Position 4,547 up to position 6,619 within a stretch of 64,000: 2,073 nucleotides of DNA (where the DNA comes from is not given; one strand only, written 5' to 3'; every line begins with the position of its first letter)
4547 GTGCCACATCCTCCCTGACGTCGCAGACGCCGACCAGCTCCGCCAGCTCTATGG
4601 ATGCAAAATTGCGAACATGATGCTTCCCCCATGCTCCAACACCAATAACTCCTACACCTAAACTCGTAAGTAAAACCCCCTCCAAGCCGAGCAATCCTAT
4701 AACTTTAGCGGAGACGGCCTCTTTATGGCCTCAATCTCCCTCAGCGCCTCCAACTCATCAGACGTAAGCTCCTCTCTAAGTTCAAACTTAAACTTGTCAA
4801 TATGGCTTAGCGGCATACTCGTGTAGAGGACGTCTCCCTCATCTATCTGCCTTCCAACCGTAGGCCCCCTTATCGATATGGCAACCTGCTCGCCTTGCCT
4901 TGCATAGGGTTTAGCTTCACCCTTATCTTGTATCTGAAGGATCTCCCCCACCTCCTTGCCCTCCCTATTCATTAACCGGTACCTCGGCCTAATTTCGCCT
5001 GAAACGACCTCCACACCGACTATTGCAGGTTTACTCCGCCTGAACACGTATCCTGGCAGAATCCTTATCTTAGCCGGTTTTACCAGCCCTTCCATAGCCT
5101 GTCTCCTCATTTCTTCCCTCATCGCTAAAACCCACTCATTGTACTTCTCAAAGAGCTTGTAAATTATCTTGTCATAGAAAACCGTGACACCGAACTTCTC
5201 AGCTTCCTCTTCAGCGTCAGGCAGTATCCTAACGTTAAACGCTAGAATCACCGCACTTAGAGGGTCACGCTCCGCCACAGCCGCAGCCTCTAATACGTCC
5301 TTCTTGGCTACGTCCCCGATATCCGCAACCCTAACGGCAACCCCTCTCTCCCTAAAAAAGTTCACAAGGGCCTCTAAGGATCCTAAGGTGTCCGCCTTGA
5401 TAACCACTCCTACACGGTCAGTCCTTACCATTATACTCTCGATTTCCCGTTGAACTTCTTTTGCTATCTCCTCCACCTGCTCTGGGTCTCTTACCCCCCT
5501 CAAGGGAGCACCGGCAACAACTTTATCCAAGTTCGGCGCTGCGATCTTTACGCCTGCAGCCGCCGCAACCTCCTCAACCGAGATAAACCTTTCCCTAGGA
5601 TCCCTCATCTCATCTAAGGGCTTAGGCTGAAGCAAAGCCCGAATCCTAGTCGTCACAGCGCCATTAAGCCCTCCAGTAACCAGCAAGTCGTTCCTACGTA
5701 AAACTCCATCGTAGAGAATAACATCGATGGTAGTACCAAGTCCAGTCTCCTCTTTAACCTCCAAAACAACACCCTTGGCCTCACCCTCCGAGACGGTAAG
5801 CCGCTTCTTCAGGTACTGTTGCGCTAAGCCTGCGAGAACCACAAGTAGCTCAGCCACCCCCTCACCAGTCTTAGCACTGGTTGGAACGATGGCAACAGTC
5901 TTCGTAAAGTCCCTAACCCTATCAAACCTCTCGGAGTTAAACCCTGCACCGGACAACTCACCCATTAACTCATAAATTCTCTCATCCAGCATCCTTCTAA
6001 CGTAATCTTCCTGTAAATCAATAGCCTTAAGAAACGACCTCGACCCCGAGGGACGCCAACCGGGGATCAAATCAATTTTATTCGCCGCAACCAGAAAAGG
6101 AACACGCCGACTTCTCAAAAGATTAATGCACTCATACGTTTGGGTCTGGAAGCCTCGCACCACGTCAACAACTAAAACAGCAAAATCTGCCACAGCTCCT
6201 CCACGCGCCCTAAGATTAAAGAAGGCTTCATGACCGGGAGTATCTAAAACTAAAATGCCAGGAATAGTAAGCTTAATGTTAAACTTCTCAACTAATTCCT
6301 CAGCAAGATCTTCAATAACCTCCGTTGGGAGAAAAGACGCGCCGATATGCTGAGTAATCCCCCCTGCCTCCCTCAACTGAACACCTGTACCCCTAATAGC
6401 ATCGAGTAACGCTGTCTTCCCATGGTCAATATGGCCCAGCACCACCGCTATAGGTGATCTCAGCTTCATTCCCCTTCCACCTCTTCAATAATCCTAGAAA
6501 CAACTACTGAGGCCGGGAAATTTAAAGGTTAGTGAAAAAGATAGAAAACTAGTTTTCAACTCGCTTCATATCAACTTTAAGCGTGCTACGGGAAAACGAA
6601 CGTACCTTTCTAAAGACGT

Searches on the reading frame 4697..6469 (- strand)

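Call 56: search_protein_families(library=pfam, proteins=[window:4697-6469:-], max_evalue=0.00001)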
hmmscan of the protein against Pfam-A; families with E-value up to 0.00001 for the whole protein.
window:4697-6469:- (590 aa): 4 families
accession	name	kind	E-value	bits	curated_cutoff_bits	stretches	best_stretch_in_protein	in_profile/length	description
PF14578.12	GTP_EFTU_D4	-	4.7e-35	119.8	23.8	1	464-549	1-86/86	Elongation factor Tu domain 4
PF00009.33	GTP_EFTU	-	7.5e-30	104.3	26.5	1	8-215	6-185/188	Elongation factor Tu GTP binding domain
PF11987.13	IF-2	-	9.8e-21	74.3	27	1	337-443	10-116/117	Translation-initiation factor 2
PF03144.31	GTP_EFTU_D2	-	6e-10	39.9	30.3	1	245-323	1-72/73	Elongation factor Tu domain 2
